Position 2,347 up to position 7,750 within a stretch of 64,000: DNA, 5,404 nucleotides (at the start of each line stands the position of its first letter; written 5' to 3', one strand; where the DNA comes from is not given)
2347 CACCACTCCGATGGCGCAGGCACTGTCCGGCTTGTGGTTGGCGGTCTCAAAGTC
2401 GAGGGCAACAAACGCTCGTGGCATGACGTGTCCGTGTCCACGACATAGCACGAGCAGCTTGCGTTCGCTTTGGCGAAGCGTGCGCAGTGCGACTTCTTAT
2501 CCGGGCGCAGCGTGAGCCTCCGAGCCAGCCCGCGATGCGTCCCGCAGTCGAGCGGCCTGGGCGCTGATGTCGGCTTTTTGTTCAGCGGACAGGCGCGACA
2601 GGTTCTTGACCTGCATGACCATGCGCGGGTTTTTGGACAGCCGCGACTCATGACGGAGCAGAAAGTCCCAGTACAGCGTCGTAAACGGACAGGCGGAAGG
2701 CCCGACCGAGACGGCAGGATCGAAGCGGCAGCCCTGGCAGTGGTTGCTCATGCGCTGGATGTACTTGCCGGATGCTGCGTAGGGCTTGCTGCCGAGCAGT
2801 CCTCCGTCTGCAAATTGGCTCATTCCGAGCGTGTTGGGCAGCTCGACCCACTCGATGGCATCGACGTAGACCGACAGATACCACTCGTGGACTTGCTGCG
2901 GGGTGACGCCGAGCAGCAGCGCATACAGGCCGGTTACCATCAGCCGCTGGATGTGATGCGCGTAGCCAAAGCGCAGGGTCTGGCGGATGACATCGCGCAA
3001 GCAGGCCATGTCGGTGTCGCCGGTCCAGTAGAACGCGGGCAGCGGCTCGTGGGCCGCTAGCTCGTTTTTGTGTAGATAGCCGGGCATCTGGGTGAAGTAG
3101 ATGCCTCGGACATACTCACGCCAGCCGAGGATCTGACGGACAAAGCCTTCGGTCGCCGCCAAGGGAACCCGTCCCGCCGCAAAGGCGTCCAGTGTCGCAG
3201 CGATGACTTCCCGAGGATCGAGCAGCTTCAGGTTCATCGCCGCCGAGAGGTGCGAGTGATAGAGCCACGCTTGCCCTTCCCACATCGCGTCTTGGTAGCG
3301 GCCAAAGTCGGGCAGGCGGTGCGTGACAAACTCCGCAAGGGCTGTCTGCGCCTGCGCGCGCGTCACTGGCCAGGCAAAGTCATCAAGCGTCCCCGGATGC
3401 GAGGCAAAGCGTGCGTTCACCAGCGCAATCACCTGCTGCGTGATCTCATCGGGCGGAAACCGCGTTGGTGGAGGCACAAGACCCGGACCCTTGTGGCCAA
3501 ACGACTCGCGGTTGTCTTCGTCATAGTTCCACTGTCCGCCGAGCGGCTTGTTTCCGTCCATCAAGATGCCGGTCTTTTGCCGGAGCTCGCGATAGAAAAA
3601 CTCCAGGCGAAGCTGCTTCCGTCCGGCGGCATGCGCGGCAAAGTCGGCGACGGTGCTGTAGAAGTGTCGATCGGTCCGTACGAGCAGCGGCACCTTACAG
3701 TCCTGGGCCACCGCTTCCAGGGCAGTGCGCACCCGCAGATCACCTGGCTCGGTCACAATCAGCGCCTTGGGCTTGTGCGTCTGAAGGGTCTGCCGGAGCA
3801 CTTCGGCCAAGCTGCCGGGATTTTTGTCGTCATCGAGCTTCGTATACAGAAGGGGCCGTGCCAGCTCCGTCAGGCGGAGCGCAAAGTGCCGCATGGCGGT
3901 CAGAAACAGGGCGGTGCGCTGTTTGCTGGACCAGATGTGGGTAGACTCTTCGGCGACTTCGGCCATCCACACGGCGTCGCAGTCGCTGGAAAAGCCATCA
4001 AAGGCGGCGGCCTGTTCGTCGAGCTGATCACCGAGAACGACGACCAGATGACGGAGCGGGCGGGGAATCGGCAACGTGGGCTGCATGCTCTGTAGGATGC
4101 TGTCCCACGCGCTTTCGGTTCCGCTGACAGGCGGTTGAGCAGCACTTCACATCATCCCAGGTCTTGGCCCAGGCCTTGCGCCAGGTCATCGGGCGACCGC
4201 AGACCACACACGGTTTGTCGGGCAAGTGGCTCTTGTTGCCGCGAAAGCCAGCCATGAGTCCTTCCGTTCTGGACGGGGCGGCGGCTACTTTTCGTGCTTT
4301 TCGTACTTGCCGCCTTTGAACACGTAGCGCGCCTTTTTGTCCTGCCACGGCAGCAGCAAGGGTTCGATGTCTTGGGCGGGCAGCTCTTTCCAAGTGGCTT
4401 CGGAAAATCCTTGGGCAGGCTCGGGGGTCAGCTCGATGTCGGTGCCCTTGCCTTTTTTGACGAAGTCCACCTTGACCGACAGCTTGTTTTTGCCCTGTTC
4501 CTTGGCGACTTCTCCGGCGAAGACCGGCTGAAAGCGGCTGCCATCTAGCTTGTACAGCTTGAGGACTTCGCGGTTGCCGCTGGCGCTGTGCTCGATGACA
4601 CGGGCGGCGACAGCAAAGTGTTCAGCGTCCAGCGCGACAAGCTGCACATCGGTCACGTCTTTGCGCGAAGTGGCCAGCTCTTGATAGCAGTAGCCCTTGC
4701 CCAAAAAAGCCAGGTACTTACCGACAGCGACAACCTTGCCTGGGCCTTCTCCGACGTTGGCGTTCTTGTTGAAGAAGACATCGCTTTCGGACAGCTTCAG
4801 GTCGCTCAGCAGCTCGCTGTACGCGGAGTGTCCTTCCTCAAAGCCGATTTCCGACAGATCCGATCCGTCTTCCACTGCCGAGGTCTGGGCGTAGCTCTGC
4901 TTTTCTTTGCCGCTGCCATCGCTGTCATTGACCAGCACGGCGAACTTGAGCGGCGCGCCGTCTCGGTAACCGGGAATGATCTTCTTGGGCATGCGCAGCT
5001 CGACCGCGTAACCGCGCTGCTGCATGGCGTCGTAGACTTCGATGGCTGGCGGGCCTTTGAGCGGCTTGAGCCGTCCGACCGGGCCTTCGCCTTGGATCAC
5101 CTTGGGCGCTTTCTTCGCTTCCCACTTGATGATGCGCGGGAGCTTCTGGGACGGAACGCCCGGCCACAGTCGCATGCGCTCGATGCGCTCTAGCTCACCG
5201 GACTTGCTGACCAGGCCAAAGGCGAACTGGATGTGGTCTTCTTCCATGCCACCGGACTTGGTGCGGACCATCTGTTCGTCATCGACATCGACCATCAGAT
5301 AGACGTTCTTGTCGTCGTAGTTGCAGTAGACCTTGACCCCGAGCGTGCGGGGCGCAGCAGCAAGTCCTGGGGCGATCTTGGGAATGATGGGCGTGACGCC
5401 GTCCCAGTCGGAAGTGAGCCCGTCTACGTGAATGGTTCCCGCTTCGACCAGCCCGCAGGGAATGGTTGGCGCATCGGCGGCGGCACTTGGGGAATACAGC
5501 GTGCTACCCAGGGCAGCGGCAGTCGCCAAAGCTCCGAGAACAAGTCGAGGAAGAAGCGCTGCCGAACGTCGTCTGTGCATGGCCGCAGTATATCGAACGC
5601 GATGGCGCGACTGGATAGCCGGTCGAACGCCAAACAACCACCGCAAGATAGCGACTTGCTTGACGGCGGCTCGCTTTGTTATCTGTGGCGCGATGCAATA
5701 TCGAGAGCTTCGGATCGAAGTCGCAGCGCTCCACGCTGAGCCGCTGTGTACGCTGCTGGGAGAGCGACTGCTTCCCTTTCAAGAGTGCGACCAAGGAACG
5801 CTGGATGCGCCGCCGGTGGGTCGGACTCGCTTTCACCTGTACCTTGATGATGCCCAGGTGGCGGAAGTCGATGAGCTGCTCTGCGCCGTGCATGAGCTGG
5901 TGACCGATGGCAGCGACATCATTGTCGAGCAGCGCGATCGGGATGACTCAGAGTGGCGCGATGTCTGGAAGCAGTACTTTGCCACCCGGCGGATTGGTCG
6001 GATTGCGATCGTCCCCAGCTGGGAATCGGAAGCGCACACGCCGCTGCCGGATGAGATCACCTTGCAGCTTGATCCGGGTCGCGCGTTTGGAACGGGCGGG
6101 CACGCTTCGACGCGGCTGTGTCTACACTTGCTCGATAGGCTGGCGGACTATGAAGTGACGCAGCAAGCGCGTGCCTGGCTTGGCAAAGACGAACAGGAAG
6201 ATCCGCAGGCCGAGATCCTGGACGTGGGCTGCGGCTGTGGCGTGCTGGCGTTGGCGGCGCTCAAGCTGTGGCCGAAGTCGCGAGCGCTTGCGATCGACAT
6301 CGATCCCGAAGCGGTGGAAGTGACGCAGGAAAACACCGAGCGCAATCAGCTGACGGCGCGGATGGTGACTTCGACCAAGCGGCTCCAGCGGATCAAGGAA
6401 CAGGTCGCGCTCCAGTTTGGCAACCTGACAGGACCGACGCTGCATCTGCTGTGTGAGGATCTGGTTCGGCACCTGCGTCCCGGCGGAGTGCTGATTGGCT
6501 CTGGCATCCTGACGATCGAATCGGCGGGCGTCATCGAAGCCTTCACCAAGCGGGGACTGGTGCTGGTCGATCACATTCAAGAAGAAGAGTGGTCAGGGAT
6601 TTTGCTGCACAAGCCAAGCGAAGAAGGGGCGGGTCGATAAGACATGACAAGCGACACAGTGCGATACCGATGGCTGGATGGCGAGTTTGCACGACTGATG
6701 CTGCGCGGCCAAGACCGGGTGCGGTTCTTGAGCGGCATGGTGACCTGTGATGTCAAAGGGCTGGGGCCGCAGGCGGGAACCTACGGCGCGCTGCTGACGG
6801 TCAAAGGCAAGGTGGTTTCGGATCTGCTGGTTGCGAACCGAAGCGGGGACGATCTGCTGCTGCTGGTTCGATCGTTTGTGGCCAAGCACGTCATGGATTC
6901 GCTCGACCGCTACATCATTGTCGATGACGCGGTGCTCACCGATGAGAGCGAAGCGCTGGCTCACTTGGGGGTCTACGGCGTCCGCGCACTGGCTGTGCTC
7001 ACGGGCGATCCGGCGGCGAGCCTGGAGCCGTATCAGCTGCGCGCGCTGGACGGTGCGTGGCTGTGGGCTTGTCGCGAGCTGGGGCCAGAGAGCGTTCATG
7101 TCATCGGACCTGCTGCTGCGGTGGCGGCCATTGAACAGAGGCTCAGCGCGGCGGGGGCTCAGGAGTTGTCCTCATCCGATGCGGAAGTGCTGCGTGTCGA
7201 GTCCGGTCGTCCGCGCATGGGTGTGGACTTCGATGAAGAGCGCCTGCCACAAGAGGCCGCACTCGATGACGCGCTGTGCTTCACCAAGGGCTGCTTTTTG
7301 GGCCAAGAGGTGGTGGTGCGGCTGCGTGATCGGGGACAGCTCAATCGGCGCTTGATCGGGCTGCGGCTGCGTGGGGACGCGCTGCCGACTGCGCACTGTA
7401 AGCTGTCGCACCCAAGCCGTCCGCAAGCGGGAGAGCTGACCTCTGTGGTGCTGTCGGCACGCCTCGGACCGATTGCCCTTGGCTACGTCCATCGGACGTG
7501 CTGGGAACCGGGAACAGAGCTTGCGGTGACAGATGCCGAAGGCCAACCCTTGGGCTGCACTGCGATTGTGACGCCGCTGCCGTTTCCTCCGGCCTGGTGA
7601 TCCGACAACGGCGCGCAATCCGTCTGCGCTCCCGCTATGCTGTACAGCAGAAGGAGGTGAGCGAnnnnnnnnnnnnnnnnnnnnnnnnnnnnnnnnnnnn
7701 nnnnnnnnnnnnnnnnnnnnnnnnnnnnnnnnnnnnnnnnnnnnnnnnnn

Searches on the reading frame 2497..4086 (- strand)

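Call 33: search_protein_families(library=pfam, proteins=[window:2497-4086:-], max_evalue=0.0001)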
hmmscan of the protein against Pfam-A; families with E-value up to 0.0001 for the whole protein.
window:2497-4086:- (529 aa): 1 family
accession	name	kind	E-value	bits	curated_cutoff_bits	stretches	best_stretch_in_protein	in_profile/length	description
PF04244.19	DPRP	-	4e-72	243.1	22.1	1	15-239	1-224/224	Deoxyribodipyrimidine photo-lyase-related protein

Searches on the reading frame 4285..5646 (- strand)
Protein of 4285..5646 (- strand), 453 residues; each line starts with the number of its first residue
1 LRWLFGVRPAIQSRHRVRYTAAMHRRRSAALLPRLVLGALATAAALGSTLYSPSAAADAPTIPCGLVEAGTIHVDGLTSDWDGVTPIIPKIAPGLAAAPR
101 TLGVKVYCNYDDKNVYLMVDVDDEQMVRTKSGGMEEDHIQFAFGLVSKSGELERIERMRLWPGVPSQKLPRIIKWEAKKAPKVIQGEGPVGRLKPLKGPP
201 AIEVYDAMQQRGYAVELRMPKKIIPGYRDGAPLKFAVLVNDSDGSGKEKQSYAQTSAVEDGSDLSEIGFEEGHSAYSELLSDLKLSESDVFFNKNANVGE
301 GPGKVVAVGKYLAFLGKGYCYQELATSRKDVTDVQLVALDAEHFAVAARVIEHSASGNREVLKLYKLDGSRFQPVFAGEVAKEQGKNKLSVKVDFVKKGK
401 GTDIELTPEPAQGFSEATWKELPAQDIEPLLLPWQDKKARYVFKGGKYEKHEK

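Call 33: search_protein_families(library=pfam, proteins=[window:4285-5646:-], max_evalue=0.0001)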
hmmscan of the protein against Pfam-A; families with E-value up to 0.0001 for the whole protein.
window:4285-5646:- (453 aa): 0 families

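Call 66: search_protein_families(library=pfam, proteins=[window:4285-5646:-], max_evalue=1)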
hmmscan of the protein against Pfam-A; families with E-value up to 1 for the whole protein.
window:4285-5646:- (453 aa): 1 family
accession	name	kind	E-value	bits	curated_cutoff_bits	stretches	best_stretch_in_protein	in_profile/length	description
PF06452.16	CBM9_1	-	0.00014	22.2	23.4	1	207-260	116-168/185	Carbohydrate family 9 binding domain-like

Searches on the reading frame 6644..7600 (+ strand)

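Call 33: search_protein_families(library=pfam, proteins=[window:6644-7600:+], max_evalue=0.0001)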
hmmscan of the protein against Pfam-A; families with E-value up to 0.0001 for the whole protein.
window:6644-7600:+ (318 aa): 2 families
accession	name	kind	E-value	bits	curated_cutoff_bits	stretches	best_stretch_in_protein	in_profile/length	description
PF01571.26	GCV_T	-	1.2e-20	74.3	25.6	1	15-208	48-253/255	Aminomethyltransferase folate-binding domain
PF08669.17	GCV_T_C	-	2.9e-08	33.9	25.9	1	235-311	1-77/80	Glycine cleavage T-protein C-terminal barrel domain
